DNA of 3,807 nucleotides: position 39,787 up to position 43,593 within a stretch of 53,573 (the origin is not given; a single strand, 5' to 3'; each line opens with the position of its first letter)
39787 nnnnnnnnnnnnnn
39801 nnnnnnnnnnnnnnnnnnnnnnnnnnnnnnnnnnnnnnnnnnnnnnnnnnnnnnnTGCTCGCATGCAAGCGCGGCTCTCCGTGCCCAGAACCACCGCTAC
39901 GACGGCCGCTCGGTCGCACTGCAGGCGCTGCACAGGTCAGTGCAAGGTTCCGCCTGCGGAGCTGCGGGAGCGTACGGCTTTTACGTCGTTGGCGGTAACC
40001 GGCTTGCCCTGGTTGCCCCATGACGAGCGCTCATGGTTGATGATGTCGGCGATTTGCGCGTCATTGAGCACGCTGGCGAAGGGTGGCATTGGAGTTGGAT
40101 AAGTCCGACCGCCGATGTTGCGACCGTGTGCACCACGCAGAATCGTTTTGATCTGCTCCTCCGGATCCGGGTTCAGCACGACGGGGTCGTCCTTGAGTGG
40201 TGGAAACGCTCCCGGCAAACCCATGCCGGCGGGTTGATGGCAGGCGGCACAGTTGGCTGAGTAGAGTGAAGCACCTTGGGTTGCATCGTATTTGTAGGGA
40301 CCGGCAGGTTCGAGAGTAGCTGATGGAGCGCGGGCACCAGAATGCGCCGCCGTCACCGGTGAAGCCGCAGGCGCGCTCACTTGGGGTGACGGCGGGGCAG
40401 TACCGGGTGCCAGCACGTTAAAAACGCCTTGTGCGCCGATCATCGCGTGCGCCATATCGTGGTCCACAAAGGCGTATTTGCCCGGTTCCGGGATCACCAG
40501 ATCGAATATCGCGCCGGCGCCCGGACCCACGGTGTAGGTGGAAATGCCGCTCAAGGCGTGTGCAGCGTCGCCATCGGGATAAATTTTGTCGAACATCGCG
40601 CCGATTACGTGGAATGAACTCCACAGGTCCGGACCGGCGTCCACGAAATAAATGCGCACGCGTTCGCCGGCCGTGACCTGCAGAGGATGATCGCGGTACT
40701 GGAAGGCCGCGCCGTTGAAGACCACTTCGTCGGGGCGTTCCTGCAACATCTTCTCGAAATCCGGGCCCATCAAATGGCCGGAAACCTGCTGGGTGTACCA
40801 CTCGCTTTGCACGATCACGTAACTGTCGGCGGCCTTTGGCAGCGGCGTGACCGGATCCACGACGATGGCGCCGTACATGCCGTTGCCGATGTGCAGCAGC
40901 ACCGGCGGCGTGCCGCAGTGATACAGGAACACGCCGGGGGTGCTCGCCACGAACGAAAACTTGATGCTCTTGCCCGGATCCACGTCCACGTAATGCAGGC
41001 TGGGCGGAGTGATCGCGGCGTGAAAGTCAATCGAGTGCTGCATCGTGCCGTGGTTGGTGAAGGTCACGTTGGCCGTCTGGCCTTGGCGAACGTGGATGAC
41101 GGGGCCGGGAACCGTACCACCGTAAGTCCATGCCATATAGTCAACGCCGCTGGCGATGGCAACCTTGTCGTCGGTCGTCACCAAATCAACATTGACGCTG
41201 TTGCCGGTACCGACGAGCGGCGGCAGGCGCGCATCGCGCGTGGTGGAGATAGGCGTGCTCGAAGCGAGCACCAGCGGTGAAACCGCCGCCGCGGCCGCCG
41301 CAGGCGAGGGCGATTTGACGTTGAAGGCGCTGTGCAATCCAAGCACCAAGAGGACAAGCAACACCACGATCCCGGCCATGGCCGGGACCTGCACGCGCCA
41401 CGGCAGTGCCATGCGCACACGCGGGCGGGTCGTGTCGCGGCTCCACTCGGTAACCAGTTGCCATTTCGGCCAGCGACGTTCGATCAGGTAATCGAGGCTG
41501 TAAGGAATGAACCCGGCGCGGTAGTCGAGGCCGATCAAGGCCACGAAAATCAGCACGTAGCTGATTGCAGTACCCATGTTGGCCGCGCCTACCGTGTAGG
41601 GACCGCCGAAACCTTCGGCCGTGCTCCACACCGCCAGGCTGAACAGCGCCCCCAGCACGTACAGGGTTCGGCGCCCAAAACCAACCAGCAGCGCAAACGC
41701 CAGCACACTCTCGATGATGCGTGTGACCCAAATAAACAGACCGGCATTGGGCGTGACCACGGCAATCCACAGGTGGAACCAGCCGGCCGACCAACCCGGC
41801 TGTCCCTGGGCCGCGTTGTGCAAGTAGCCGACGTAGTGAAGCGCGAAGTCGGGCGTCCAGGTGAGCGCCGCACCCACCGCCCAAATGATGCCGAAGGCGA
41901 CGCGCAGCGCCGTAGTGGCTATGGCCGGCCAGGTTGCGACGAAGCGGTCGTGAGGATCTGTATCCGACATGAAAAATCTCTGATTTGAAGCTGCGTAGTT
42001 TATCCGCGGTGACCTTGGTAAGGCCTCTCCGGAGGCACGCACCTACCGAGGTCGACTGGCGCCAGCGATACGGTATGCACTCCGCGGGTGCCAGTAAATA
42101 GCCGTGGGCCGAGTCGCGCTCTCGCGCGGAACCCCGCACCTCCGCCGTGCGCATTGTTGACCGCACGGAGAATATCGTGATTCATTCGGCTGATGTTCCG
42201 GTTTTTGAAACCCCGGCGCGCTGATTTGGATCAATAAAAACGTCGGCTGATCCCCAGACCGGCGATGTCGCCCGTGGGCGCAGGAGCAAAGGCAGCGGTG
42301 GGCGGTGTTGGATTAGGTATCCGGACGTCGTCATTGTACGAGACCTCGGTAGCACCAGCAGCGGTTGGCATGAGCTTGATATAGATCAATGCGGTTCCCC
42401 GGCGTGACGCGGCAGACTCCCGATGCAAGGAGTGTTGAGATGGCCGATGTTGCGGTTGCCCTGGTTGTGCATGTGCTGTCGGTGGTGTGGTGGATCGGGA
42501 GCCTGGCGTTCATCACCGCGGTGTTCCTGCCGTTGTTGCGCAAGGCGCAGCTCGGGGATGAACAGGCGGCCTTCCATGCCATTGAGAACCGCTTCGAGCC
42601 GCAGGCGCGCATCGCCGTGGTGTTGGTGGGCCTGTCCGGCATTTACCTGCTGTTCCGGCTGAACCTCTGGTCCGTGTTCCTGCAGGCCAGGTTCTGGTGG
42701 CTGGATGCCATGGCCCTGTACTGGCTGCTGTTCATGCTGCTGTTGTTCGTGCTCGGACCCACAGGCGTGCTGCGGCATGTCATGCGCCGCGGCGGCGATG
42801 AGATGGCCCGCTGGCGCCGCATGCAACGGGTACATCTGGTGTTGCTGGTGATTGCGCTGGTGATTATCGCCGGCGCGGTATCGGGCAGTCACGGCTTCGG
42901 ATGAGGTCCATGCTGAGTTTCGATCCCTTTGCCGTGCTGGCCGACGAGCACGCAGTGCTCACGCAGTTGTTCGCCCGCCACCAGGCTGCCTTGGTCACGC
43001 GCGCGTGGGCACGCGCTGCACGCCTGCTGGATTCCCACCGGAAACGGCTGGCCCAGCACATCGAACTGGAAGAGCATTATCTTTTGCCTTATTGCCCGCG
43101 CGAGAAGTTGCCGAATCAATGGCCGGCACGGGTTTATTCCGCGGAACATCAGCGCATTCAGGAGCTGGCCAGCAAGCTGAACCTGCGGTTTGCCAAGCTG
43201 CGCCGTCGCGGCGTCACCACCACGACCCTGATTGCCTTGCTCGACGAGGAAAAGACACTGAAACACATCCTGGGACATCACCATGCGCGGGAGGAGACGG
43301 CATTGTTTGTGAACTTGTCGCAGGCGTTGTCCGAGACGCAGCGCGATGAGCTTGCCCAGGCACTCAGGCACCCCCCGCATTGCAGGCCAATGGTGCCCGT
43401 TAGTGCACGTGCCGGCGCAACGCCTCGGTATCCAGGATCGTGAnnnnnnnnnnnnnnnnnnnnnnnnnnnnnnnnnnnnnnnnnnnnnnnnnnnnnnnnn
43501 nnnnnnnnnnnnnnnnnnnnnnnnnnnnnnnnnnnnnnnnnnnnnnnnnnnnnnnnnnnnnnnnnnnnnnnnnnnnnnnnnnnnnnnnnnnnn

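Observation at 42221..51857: Five TTGAT-N4-ATCAA palindromes, all intergenic, define a local Dnr/FNR-type regulon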

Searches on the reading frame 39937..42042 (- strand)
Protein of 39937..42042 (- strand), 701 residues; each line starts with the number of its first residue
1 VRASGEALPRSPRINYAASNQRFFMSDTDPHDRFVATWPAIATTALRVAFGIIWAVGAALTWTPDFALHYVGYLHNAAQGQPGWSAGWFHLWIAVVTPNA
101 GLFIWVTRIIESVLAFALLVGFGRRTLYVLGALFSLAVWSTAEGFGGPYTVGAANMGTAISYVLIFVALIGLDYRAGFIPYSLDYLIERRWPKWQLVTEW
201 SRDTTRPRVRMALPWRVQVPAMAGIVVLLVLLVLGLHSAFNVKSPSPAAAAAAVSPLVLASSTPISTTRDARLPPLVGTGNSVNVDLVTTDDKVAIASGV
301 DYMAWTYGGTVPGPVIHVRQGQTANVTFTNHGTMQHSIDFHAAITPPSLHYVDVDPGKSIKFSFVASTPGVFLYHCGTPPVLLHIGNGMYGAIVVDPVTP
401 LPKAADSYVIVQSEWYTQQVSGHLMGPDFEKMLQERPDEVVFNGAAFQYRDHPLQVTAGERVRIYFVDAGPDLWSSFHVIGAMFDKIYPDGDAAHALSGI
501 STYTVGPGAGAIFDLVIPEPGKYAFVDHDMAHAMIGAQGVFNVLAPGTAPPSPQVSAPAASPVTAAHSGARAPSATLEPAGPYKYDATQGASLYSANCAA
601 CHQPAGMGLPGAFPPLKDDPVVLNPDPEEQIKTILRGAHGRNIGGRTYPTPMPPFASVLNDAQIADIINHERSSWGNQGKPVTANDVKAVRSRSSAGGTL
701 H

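Call 5: search_protein_families(library=pfam, proteins=[window:39937-42042:-], max_evalue=0.01)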
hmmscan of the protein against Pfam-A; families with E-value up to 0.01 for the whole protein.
window:39937-42042:- (701 aa): 7 families
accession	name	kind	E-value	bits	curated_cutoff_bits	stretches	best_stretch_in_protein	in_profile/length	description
PF07731.20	Cu-oxidase_2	-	1e-14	54.9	20.4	2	346-397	87-135/137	Multicopper oxidase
PF00034.26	Cytochrom_C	-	9e-11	43.4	21.3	1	588-670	2-85/90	Cytochrome c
PF07732.21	Cu-oxidase_3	-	9e-11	42.3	21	1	291-397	4-116/119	Multicopper oxidase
PF13442.11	Cytochrome_CBB3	-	8.4e-10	39.3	27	1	587-669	3-66/68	Cytochrome C oxidase, cbb3-type, subunit III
PF00394.28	Cu-oxidase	-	0.00018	22.1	21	1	406-470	1-76/157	Multicopper oxidase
PF13473.12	Cupredoxin_1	-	0.00028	21.3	27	0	315-379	36-95/104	Cupredoxin-like domain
PF00127.26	Copper-bind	-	0.0092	16.8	21.2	0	317-395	20-98/99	Copper binding proteins, plastocyanin/azurin family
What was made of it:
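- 39937..41970 (-): NirK-type nitrite reductase fusion, 677 aa: N-terminal multi-TM domain, two cupredoxin domains and a C-terminal cytochrome c. Pfam Cu-oxidase_2/_3 and Cytochrom_C (call 5).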

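Call 12: search_protein_families(library=ncbifam, proteins=[window:39937-42042:-], max_evalue=0.01)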
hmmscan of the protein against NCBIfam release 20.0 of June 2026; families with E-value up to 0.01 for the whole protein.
window:39937-42042:- (701 aa): 12 families
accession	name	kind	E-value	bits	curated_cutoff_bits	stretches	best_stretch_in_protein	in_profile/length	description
TIGR02376.1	Cu_nitrite_red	equivalog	9.8e-58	196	296.3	1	281-543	26-310/326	copper-containing nitrite reductase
TIGR01480.1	copper_res_A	subfamily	6.3e-21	74.5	478.95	2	266-417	31-183/593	copper resistance system multicopper oxidase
TIGR00782.1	ccoP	equivalog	2.1e-08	33.8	179.95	1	584-676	104-194/285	cytochrome-c oxidase, cbb3-type subunit III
NF008205.1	PRK10965.1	equivalog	7e-06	25.1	525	1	249-347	11-110/529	multicopper oxidase CueO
NF050122.1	bc1_QcrC_actin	exception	0.00013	21.3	200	1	565-634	116-181/253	cytochrome bc1 complex diheme cytochrome c subunit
NF045554.1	AmiPhnlOxPhsA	equivalog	0.00014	20.6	950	1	303-358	44-99/581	O-aminophenol oxidase PhsA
TIGR03389.1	laccase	equivalog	0.00019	20.4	558.9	1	306-420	26-149/539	laccase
TIGR03388.1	ascorbase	equivalog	0.00021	20.1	614.8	1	303-419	21-146/542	L-ascorbate oxidase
TIGR04246.1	nitrous_NosZ_Gp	equivalog_domain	0.00046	18.6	625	1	315-397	500-578/578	Sec-dependent nitrous-oxide reductase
NF011054.0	PRK14486.1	equivalog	0.0008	19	447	1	582-673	207-289/294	putative bifunctional cbb3-type cytochrome c oxidase subunit II/cytochrome c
NF045930.1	Cytc6PetJCyano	equivalog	0.0036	17.2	135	0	585-603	26-44/110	cytochrome c6 PetJ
NF045774.1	cytochro_C551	exception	0.0066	16.4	118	0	579-611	31-60/110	cytochrome c551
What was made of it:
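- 39937..41970 (-): TIGR02376 scores 196 bits, below its cutoff of 296 (call 12).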

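Call 49: find_homologous_proteins(query=window:39937-41970:-, max_evalue=0.001)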
Query window:39937-41970:- (677 aa): 2545 proteins with E <= 0.001 among 8000 candidates; the best 120 are listed.
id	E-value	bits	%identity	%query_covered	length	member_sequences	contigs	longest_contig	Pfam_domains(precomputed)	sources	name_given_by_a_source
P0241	0.0e+0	1416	91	100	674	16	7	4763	PF07731.21,PF13442.12,PF07732.22,PF00034.27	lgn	-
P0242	0.0e+0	1345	85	100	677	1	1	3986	PF07731.21,PF00394.29,PF13442.12,PF07732.22,PF00034.27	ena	-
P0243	0.0e+0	1295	83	100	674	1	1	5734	PF07731.21,PF13442.12,PF07732.22,PF00034.27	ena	-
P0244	0.0e+0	1255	81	99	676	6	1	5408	PF07731.21,PF13442.12,PF07732.22,PF00034.27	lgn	-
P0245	0.0e+0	1252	81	99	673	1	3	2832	PF07731.21,PF13442.12,PF07732.22,PF00034.27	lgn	-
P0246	0.0e+0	1247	80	99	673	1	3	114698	PF07731.21,PF13442.12,PF07732.22,PF00034.27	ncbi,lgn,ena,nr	ncbi:MAG TPA: multicopper oxidase domain-containing protein [Gammaproteobacteria bacterium]|nr:multi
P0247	0.0e+0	1197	77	100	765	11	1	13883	PF07731.21,PF13442.12,PF07732.22,PF00034.27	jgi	jgi:nitrite reductase (NO-forming)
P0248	0.0e+0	1191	76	99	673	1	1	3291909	PF07731.21,PF00394.29,PF13442.12,PF07732.22,PF00034.27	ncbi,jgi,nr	ncbi:MAG: Multicopper oxidase [Rhodanobacteraceae bacterium]|jgi:nitrite reductase (NO-forming)|nr:M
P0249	0.0e+0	1154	75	99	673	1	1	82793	PF07731.21,PF00394.29,PF13442.12,PF07732.22,PF00034.27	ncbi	ncbi:MAG TPA: multicopper oxidase domain-containing protein [Rhodanobacteraceae bacterium]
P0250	0.0e+0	1147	73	97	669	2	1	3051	PF07731.21,PF00394.29,PF13442.12,PF07732.22,PF00034.27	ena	-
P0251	0.0e+0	1129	74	96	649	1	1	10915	PF07731.21,PF00394.29,PF13473.13,PF13442.12,PF07732.22,PF00034.27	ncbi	ncbi:MAG TPA: multicopper oxidase domain-containing protein [Rhodanobacteraceae bacterium]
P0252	0.0e+0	1129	72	99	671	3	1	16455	PF07731.21,PF00394.29,PF13442.12,PF07732.22,PF00034.27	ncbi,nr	ncbi:MAG TPA: multicopper oxidase domain-containing protein [Gammaproteobacteria bacterium]|nr:multi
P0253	0.0e+0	1121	71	100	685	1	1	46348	PF07731.21,PF13442.12,PF07732.22,PF00034.27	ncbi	ncbi:MAG TPA: multicopper oxidase domain-containing protein [Rhodanobacteraceae bacterium]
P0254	0.0e+0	1115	72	99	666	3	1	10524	PF07731.21,PF13442.12,PF07732.22,PF00034.27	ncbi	-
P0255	0.0e+0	1109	73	99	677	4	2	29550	PF07731.21,PF13442.12,PF07732.22,PF00034.27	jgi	jgi:nitrite reductase (NO-forming)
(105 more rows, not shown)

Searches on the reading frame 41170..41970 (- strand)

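Call 31: search_protein_families(library=pfam, proteins=[window:41170-41970:-], max_evalue=5)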
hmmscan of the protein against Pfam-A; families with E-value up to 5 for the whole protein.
window:41170-41970:- (267 aa): 1 family
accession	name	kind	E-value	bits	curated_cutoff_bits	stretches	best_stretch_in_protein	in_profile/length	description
PF24002.1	DUF7318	-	0.15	12.5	27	1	109-171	37-96/128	Family of unknown function (DUF7318)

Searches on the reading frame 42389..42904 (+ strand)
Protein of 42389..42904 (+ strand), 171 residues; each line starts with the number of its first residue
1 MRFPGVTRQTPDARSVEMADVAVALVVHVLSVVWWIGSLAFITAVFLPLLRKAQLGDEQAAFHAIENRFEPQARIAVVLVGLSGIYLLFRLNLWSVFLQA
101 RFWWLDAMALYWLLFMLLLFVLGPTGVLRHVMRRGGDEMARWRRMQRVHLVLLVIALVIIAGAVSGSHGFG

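Call 5: search_protein_families(library=pfam, proteins=[window:42389-42904:+], max_evalue=0.01)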
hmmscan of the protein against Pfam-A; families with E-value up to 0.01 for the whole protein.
window:42389-42904:+ (171 aa): 2 families
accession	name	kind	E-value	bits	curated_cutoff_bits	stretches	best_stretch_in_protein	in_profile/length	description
PF05425.18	CopD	-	0.00011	22.9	32.1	1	65-161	3-103/105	Copper resistance protein D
PF13664.11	DUF4149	-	0.00065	20.3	24.6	1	30-125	1-92/102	Domain of unknown function (DUF4149)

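Call 12: search_protein_families(library=ncbifam, proteins=[window:42440-42904:+], max_evalue=0.01)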
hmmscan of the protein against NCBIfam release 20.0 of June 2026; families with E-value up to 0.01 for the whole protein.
window:42440-42904:+ (154 aa): 1 family
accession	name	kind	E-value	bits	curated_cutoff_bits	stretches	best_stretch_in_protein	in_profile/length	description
NF008438.0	PRK11281.1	equivalog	0.0003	18.7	991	1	54-146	543-641/1113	mechanosensitive channel MscK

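Call 31: search_protein_families(library=pfam, proteins=[window:42440-42904:+], max_evalue=5)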
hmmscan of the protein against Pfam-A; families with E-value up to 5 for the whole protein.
window:42440-42904:+ (154 aa): 3 families
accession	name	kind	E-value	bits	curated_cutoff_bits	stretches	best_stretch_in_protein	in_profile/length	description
PF05425.18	CopD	-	8.4e-05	23.3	32.1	1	48-144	3-103/105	Copper resistance protein D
PF13664.11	DUF4149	-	0.00024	21.7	24.6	1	13-108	1-92/102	Domain of unknown function (DUF4149)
PF03653.18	UPF0093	-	0.026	15.3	34.2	1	9-142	10-140/146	Uncharacterised protein family (UPF0093)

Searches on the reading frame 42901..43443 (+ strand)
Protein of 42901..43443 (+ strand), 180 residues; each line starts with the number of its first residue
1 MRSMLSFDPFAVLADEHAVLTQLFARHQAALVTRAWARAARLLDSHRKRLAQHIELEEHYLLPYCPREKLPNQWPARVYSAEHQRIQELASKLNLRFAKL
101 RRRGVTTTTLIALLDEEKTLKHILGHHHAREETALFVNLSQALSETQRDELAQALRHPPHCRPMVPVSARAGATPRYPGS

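Call 5: search_protein_families(library=pfam, proteins=[window:42901-43443:+], max_evalue=0.01)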
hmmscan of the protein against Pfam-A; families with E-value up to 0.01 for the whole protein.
window:42901-43443:+ (180 aa): 1 family
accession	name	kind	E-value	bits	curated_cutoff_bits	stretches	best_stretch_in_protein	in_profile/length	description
PF01814.28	Hemerythrin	-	3.1e-09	37.8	25.3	1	9-136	2-124/127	Hemerythrin HHE cation binding domain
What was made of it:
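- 42901..43443 (+): Hemerythrin-domain protein (180 aa); its start overlaps the stop of the 4-TM gene. Pfam Hemerythrin, 3e-9 (call 5).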

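Call 12: search_protein_families(library=ncbifam, proteins=[window:42901-43443:+], max_evalue=0.01)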
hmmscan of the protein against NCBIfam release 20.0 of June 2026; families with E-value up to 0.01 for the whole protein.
window:42901-43443:+ (180 aa): 3 families
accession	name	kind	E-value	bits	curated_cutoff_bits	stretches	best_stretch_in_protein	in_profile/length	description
NF053874.1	persist_PA2171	equivalog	5.9e-05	22.9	190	1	12-156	6-141/157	PA2171 family ribosome-binding persister protein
TIGR03652.1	FeS_repair_RIC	equivalog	0.0015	18.4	204.7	0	78-152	75-150/216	iron-sulfur cluster repair di-iron protein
NF045895.1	tail_region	hypoth_equivalog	0.007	16.3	50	0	10-50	10-45/55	putative phage tail protein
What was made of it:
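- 42901..43443 (+): It is not a RIC/YtfE equivalog: TIGR03652 scores 18 bits against a cutoff of 205 (call 12).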
